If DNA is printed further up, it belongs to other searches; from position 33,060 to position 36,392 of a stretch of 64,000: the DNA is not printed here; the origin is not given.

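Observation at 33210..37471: STAND-like ATPase + TPR protein with a CD-NTase (SMODS) output domain, paired with a second ATPase, beside a CBASS operon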

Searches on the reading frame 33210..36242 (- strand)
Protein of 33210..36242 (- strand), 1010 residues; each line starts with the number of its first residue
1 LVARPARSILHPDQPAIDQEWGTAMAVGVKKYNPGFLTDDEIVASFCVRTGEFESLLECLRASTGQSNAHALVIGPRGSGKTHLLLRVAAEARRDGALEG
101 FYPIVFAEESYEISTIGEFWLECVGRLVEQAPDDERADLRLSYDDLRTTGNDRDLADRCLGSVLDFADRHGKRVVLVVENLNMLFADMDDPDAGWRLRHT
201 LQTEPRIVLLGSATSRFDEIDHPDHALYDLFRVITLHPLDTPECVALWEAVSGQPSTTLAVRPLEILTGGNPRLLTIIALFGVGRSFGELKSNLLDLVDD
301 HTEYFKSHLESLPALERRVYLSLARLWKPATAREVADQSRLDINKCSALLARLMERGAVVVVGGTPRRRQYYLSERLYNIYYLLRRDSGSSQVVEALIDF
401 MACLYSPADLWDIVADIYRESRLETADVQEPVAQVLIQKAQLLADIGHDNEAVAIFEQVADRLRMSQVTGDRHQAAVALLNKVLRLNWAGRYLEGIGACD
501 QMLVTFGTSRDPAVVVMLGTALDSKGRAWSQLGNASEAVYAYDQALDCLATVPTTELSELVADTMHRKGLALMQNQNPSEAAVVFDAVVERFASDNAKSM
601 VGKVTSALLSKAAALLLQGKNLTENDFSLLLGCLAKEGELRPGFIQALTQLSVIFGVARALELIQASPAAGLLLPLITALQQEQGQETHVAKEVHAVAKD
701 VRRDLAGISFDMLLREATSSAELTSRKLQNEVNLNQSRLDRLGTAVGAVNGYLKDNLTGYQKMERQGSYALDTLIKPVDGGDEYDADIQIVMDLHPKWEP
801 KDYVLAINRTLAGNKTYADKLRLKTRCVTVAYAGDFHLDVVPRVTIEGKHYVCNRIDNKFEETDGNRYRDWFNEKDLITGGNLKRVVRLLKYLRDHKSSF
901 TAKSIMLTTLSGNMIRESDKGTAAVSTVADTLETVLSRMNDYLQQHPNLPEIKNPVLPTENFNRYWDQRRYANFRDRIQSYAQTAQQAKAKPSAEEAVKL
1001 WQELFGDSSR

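Call 4: search_protein_families(library=pfam, proteins=[window:33210-36242:-], max_evalue=0.01)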
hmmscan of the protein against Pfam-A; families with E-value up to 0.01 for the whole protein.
window:33210-36242:- (1010 aa): 14 families
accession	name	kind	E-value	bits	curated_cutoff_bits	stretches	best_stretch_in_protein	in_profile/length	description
PF18144.7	SMODS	-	1e-24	88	26.5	1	728-875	10-163/164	Second Messenger Oligonucleotide or Dinucleotide Synthetase domain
PF13191.12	AAA_16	-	3.1e-11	44.5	32.6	1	46-187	2-143/167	AAA ATPase domain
PF21654.3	DncV-like_NTFase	-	2.4e-10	41.6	24.9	1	763-840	3-87/90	Cyclic GMP-AMP synthase DncV-like, nucleotidyltransferase domain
PF24389.1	ORC-CDC6-like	-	3.6e-07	29.7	27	1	31-92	5-56/571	ORC-CDC6-like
PF01978.25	TrmB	-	3e-06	27.4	25.6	1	315-368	9-61/68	Sugar-specific transcriptional regulator TrmB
PF13374.12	TPR_10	-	6.3e-06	26.5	27.5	0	520-548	3-31/42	Tetratricopeptide repeat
PF01637.24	ATPase_2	-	2.1e-05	24.9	33.2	1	49-250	4-193/225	ATPase domain predominantly from Archaea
PF13181.12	TPR_8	-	2.3e-05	24.6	25.7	0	433-459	1-27/34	Tetratricopeptide repeat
PF07719.23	TPR_2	-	3.7e-05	24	27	0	521-547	3-29/34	Tetratricopeptide repeat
PF13401.12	AAA_22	-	0.00042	21.1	27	1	69-184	6-96/130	AAA domain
PF25199.1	nSTAND_NTPase5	-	0.0009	19.5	34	1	43-94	15-67/145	Novel STAND NTPase 5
PF13174.12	TPR_6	-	0.0035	18.3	26.3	0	564-592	2-30/33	Tetratricopeptide repeat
PF13424.12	TPR_12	-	0.0049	17.5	30.1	0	432-463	44-75/77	Tetratricopeptide repeat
PF00515.34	TPR_1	-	0.0056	16.9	27.8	0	525-547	7-29/34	Tetratricopeptide repeat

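Call 5: search_protein_families(library=padloc, proteins=[window:33210-36242:-], max_evalue=0.01)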
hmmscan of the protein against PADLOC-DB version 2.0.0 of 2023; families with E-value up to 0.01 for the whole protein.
window:33210-36242:- (1010 aa): 40 families (the best 25 are shown)
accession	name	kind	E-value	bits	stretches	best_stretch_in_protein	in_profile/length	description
PDLC00793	Cyclase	-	3e-101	337.8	1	728-1008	11-296/462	oligonucleotide-cyclase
PDLC00787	Cyclase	-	2e-98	327.8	1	728-1008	11-300/333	oligonucleotide-cyclase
PDLC00798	Cyclase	-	5.8e-54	181.8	1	726-1007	8-292/344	oligonucleotide-cyclase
PDLC00815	Cyclase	-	5.7e-35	119.2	2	727-875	18-174/393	oligonucleotide-cyclase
PDLC00780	Cyclase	-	1.3e-34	118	2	727-874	15-181/388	oligonucleotide-cyclase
PDLC00774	Cyclase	-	1.6e-33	114.2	1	729-1007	12-283/316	oligonucleotide-cyclase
PDLC00816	Cyclase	-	4.9e-32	109.5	2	726-875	19-177/542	oligonucleotide-cyclase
PDLC00822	Cyclase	-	1e-26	92.2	2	852-1007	186-340/375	oligonucleotide-cyclase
PDLC00773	Cyclase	-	2.8e-26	90.9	1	766-1007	51-292/334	oligonucleotide-cyclase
PDLC00770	Cyclase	-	1.5e-24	84.7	2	723-849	10-145/509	oligonucleotide-cyclase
PDLC00824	Cyclase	-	1.6e-22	78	1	726-1005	16-308/466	oligonucleotide-cyclase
PDLC00795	Cyclase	-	1.2e-19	68.5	1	754-1007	42-314/340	oligonucleotide-cyclase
PDLC00823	Cyclase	-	2.8e-19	67.8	1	727-1007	11-279/285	oligonucleotide-cyclase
PDLC00778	Cyclase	-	4.6e-19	66.6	1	726-1007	24-300/455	oligonucleotide-cyclase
PDLC00800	Cyclase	-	3.9e-18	64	1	762-850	62-152/420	oligonucleotide-cyclase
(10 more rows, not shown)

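Call 10: find_homologous_proteins(query=window:33210-36170:-, max_evalue=0.00001)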
Query window:33210-36170:- (986 aa): 3222 proteins with E <= 0.00001 among 8000 candidates; the best 120 are listed.
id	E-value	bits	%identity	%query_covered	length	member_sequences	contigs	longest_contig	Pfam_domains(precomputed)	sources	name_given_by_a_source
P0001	0.0e+0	2075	93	100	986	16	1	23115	PF01978.26,PF18144.8,PF01637.25,PF13191.13,PF13374.13,PF21654.4,PF24389.2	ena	-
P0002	0.0e+0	1943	87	100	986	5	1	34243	PF01978.26,PF18144.8,PF07719.24,PF13191.13,PF13374.13,PF21654.4,PF24389.2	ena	-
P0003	0.0e+0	1906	85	100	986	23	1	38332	PF18144.8,PF01637.25,PF07719.24,PF13191.13,PF21654.4,PF24389.2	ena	-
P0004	0.0e+0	1831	82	100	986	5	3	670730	PF01978.26,PF18144.8,PF07719.24,PF13191.13,PF21654.4,PF24389.2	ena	-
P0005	0.0e+0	1820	82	100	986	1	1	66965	PF01978.26,PF18144.8,PF01637.25,PF13191.13,PF21654.4,PF24389.2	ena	-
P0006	0.0e+0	1797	80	99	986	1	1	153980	PF01978.26,PF18144.8,PF01637.25,PF13191.13,PF21654.4,PF24389.2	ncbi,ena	-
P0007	0.0e+0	1791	81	100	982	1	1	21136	PF01978.26,PF18144.8,PF01637.25,PF13191.13,PF21654.4,PF24389.2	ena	-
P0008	0.0e+0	1777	80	100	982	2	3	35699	PF01978.26,PF18144.8,PF13424.13,PF13181.13,PF13191.13,PF13374.13,PF21654.4,PF24389.2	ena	-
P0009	0.0e+0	1771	80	100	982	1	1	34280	PF01978.26,PF18144.8,PF13424.13,PF13191.13,PF13374.13,PF21654.4,PF24389.2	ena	-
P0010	0.0e+0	1768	80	100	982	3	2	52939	PF01978.26,PF18144.8,PF13424.13,PF01637.25,PF13181.13,PF13191.13,PF13374.13,PF21654.4,PF24389.2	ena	-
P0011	0.0e+0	1764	80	100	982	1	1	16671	PF01978.26,PF18144.8,PF13424.13,PF13191.13,PF13374.13,PF21654.4,PF24389.2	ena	-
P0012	0.0e+0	1759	79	100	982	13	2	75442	PF01978.26,PF18144.8,PF01637.25,PF13191.13,PF21654.4,PF24389.2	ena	-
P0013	0.0e+0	1756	79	100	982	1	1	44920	PF01978.26,PF18144.8,PF13424.13,PF01637.25,PF13191.13,PF13374.13,PF21654.4,PF24389.2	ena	-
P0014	0.0e+0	1753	79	100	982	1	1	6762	PF01978.26,PF18144.8,PF01637.25,PF13181.13,PF07719.24,PF13191.13,PF21654.4,PF24389.2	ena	-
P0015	0.0e+0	1753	79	100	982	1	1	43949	PF01978.26,PF18144.8,PF13424.13,PF01637.25,PF13181.13,PF13191.13,PF13374.13,PF21654.4,PF24389.2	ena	-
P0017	0.0e+0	1750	80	100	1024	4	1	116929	PF01978.26,PF18144.8,PF13424.13,PF13432.13,PF01637.25,PF13181.13,PF07719.24,PF13191.13,PF21654.4,PF24389.2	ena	-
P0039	0.0e+0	1693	77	100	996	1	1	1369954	PF01978.26,PF18144.8,PF13424.13,PF01637.25,PF13181.13,PF07719.24,PF13191.13,PF13374.13,PF21654.4,PF24389.2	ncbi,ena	-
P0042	0.0e+0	1690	77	100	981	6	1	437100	PF01978.26,PF18144.8,PF13424.13,PF13432.13,PF01637.25,PF13181.13,PF07719.24,PF13191.13,PF13374.13,PF21654.4,PF24389.2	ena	-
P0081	0.0e+0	1408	67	100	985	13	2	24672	PF18144.8,PF01637.25,PF13191.13,PF21654.4,PF24389.2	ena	-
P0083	0.0e+0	1319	62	100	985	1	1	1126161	PF18144.8,PF01637.25,PF13191.13,PF21654.4,PF24389.2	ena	-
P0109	3.4e-271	920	65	70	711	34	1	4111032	PF01978.26,PF01637.25,PF13191.13,PF24389.2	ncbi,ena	-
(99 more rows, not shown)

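Call 12: find_encoding_contigs(protein=P0039, flank=10000, max_places=3)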
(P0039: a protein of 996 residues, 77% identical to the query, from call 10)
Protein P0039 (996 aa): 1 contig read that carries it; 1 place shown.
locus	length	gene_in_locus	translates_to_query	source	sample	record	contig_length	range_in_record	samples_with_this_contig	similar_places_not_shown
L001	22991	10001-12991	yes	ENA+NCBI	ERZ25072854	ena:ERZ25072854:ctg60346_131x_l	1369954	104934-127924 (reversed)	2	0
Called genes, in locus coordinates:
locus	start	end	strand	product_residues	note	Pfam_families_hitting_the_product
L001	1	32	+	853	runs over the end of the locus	-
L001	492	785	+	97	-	-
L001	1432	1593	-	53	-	-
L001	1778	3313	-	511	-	PF00899:ThiF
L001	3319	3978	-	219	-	-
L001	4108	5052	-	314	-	PF13276:HTH_21, PF00665:rve, PF13683:rve_3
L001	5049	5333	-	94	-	PF01527:HTH_Tnp_1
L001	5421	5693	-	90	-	PF18144:SMODS, PF21654:DncV-like_NTFase (weak)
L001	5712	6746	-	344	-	PF01734:Patatin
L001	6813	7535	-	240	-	-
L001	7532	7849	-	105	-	PF12844:HTH_19, PF13560:HTH_31 (faint), PF01381:HTH_3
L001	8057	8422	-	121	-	PF00239:Resolvase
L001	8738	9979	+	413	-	PF01637:ATPase_2 (weak), PF13191:AAA_16 (weak), PF13401:AAA_22 (faint)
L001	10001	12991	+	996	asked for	PF01637:ATPase_2 (faint), PF13191:AAA_16, PF24389:ORC-CDC6-like (weak), PF01978:TrmB (weak), PF13424:TPR_12 (faint), PF07719:TPR_2 (faint), PF18144:SMODS, PF21654:DncV-like_NTFase, +2 more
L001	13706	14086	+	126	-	-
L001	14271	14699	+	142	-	-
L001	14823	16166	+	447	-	PF13005:zf-IS66 (weak), PF03050:DDE_Tnp_IS66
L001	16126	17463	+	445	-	PF13701:DDE_Tnp_1_4, PF01609:DDE_Tnp_1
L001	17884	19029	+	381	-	PF00578:AhpC-TSA, PF08534:Redoxin, PF13905:Thioredoxin_8 (weak), PF17991:Thioredoxin_10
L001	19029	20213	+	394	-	PF00578:AhpC-TSA, PF08534:Redoxin, PF13905:Thioredoxin_8, PF17991:Thioredoxin_10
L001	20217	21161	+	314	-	-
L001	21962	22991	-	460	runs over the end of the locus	PF00078:RVT_1, PF08388:GIIM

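Call 13: find_encoding_contigs(protein=P0083, flank=10000, max_places=3)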
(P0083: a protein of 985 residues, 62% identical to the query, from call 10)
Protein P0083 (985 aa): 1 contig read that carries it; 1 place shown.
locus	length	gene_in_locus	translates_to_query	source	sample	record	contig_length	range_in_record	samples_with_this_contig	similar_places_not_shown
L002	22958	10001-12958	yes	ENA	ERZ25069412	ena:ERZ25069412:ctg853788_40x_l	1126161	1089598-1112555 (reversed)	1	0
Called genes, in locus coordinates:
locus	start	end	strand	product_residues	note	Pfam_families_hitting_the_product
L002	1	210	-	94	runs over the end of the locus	-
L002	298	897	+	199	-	PF01936:NYN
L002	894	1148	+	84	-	-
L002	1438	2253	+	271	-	-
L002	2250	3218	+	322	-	PF08843:AbiEii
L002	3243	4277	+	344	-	PF23988:DUF7309, PF22007:DUF6930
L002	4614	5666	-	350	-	PF04471:Mrr_cat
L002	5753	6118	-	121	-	PF01609:DDE_Tnp_1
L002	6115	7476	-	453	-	PF13546:DDE_5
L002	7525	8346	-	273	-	PF13808:DDE_Tnp_1_assoc, PF01609:DDE_Tnp_1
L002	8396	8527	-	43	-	-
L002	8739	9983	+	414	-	PF01637:ATPase_2 (weak), PF13401:AAA_22 (faint)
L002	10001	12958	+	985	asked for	PF01637:ATPase_2 (faint), PF13191:AAA_16, PF24389:ORC-CDC6-like (weak), PF18144:SMODS, PF21654:DncV-like_NTFase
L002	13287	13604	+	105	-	PF12844:HTH_19, PF13560:HTH_31 (weak), PF01381:HTH_3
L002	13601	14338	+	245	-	PF06114:Peptidase_M78 (weak)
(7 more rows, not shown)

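Call 14: find_encoding_contigs(protein=P0109, flank=10000, max_places=3)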
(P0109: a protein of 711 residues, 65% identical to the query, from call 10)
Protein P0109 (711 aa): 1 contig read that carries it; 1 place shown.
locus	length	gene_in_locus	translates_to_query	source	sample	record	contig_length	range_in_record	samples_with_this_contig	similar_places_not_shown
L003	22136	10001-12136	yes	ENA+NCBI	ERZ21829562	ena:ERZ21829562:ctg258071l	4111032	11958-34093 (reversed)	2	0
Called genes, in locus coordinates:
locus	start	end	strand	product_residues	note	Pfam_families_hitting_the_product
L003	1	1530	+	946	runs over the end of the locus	PF20464:MmeI_N (weak), PF20465:MmeI_hel, PF20473:MmeI_Mtase, PF20466:MmeI_TRD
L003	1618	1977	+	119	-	-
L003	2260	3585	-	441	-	PF13701:DDE_Tnp_1_4, PF01609:DDE_Tnp_1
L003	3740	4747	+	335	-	PF26308:YopA_M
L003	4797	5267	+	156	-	PF13384:HTH_23, PF13551:HTH_29, PF13565:HTH_32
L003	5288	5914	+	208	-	PF13358:DDE_3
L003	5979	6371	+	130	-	PF27216:YopA_C (weak)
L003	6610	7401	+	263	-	PF13340:DUF4096, PF01609:DDE_Tnp_1, PF13586:DDE_Tnp_1_2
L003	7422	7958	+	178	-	-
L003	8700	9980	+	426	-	-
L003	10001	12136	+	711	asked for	PF01637:ATPase_2 (weak), PF13191:AAA_16, PF24389:ORC-CDC6-like (weak), PF01978:TrmB (weak)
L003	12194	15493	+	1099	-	PF02384:N6_Mtase (faint), PF18135:Type_ISP_C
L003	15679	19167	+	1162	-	PF13289:SIR2_2, PF13212:DUF4020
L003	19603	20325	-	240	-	-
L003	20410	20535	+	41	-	-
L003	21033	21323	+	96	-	PF00166:Cpn10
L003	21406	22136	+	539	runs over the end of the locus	PF00118:Cpn60_TCP1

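Call 16: search_protein_families(library=ncbifam, proteins=[window:33210-36170:-], max_evalue=0.01)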
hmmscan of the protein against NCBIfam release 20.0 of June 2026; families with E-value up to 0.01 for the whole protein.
window:33210-36170:- (986 aa): 8 families
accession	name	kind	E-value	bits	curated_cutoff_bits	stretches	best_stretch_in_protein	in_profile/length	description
NF041078.1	cGAS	equivalog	1e-24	87.3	150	2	833-983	195-336/339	CBASS cGAMP synthase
NF041117.1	CBASS_cyclase_b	equivalog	1.4e-13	51.1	200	1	704-982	4-275/275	CBASS oligonucleotide cyclase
NF041116.1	CBASS_cyclase_a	equivalog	3.5e-13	49.3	200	1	727-984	31-316/317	CBASS oligonucleotide cyclase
NF005982.0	PRK08084.1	equivalog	0.00034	20.3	268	1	10-80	12-81/235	DnaA inactivator Hda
NF047389.1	ATPase_Sll1717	subfamily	0.00069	18.8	75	1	21-77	15-56/454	P-loop ATPase, Sll1717 family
NF041017.1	DNA_import_CedB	equivalog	0.00077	18.2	700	1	42-67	273-298/590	DNA import protein CedB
TIGR03420.1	DnaA_homol_Hda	equivalog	0.00094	18.8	194.8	1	15-72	10-66/226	DnaA regulatory inactivator Hda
NF053860.1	DS41_1_antiphage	equivalog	0.0041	16.2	370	0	42-71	37-66/448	anti-phage protein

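Call 52: predict_structure(alignment_id=A2)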
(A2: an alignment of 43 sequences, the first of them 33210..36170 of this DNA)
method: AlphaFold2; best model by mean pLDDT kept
length: 986 residues; sequences in the alignment: 43
mean_pLDDT: 62.2   pTM: 0.38
mean pLDDT of the five models: 62.2, 61.8, 61.6, 58.3, 57.2
residues with pLDDT >= 90: 107; 70-90: 340; 50-70: 166; < 50: 373
segments of 3 or more residues with pLDDT < 50: 1-12, 43-56, 85-88, 119-125, 189-215, 264-381, 396-401, 663-772, 774-776, 790-825, 829-835, 841-855, 873-878, 983-986
pLDDT, mean of each block of 10 residues (from residue 1): 27 64 63 75 49 50 81 79 55 78 77 62 56 82 85 66 57 68 68 28 28 54 73 67 51 57 47 33 36 37 30 34 41 36 39 39 39 43 59 51 67 77 79 85 81 93 92 93 86 95 94 95 90 90 95 92 90 86 91 86 89 79 78 84 83 74 44 37 36 39 39 42 42 35 26 26 35 50 56 41 28 33 46 49 45 54 67 45 74 79 82 89 77 60 76 86 80 76 45
secondary structure, 60 per line:
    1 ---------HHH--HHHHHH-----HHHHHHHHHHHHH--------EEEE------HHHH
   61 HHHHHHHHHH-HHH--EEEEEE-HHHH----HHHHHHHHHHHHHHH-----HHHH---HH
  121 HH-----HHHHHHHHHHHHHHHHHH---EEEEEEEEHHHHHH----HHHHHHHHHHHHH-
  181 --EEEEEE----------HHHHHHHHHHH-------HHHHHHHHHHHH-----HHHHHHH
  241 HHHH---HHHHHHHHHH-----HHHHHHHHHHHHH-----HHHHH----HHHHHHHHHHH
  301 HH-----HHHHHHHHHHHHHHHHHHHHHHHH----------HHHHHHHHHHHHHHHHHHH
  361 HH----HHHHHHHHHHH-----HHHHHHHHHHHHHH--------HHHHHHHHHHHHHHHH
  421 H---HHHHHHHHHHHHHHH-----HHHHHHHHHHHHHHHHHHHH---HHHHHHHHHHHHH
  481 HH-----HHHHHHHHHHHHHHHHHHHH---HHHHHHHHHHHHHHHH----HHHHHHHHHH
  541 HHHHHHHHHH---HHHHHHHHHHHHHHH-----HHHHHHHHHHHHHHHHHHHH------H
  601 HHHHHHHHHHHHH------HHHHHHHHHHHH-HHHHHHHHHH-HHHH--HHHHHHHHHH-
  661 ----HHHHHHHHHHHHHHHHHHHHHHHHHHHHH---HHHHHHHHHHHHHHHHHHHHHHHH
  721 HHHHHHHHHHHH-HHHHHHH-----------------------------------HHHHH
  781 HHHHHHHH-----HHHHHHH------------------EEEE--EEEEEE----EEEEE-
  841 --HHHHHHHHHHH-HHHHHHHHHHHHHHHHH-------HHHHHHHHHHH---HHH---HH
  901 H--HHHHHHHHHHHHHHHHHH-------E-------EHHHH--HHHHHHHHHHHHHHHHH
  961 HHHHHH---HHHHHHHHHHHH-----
elements in order (helices of 4 or more, strands of 3 or more residues): H15-20 H26-38 E47-50 H57-70 E77-82 H84-87 H92-106 H112-115 H119-122 H128-145 E149-156 H157-162 H167-179 E183-188 H199-209 H217-228 H234-244 H248-257 H263-275 H281-285 H290-302 H308-331 H342-362 H367-377 H383-396 H405-421 H425-439 H445-464 H468-482 H488-507 H511-526 H531-550 H554-568 H574-593 H600-613 H620-631 H633-642 H644-647 H650-659 H665-693 H697-732 H734-740 H776-788 H794-800 E819-822 E825-830 E835-839 H843-853 H855-871 H879-889 H904-921 H938-941 H944-966 H970-981
